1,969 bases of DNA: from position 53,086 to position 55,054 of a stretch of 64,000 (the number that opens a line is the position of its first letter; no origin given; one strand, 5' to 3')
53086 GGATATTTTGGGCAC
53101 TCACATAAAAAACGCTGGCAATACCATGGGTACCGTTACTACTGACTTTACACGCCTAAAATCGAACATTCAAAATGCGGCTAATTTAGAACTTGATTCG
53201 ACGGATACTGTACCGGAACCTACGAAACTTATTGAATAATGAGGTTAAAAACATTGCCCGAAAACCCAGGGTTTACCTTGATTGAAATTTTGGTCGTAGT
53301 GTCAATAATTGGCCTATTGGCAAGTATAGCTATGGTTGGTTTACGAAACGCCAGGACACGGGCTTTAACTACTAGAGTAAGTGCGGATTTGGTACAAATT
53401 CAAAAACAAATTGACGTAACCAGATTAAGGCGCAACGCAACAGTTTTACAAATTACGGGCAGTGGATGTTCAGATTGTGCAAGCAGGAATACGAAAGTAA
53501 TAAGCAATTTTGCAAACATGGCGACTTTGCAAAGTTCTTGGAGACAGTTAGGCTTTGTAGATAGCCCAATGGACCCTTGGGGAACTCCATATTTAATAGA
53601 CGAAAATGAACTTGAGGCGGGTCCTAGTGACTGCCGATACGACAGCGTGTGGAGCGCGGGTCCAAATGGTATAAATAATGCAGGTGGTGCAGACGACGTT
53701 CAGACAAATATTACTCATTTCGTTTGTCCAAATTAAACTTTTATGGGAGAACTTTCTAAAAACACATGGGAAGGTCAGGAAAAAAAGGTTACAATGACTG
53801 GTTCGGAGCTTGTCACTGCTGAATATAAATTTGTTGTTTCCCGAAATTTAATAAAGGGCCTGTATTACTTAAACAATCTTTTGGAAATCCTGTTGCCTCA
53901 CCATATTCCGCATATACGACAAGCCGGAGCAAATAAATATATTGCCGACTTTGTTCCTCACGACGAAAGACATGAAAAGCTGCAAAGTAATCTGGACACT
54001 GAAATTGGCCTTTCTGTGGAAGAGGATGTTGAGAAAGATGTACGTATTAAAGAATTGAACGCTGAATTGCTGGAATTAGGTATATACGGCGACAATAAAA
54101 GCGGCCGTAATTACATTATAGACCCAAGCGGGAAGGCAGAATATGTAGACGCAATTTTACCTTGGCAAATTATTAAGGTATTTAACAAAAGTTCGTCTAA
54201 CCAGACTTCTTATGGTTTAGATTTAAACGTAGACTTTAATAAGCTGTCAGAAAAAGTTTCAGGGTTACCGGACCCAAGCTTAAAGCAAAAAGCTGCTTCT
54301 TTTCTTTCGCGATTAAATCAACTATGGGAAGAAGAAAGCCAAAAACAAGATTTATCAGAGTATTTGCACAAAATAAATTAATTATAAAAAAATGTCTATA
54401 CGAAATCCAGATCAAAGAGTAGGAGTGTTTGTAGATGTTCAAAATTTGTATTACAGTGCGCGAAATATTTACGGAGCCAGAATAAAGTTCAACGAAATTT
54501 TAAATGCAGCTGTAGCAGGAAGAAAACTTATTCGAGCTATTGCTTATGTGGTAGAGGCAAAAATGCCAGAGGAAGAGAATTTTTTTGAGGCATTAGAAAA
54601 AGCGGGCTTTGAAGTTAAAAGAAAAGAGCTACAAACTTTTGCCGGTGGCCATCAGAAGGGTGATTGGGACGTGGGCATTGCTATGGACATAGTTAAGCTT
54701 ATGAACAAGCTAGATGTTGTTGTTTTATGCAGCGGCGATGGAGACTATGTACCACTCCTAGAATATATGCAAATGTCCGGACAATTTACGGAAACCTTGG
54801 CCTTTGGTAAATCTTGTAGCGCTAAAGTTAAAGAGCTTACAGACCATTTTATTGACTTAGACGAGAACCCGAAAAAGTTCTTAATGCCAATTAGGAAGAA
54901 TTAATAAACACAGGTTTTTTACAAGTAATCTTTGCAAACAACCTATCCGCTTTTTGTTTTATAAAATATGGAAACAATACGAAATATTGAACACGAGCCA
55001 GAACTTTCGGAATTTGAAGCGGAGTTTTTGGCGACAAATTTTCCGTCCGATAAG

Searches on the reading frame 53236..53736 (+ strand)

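Call 38: search_protein_families(library=pfam, proteins=[window:53236-53736:+], max_evalue=0.001)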
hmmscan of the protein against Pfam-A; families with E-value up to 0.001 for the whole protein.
window:53236-53736:+ (166 aa): 1 family
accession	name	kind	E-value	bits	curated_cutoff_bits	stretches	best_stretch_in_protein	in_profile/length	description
PF07963.17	N_methyl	-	1.2e-06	28.3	21.2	1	12-33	6-27/27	Prokaryotic N-terminal methylation motif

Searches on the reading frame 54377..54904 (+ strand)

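Call 38: search_protein_families(library=pfam, proteins=[window:54377-54904:+], max_evalue=0.001)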
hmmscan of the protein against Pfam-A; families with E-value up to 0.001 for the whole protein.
window:54377-54904:+ (175 aa): 1 family
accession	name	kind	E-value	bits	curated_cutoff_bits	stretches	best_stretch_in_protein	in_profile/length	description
PF01936.24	NYN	-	1.6e-30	107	24.2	1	14-162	1-145/145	NYN domain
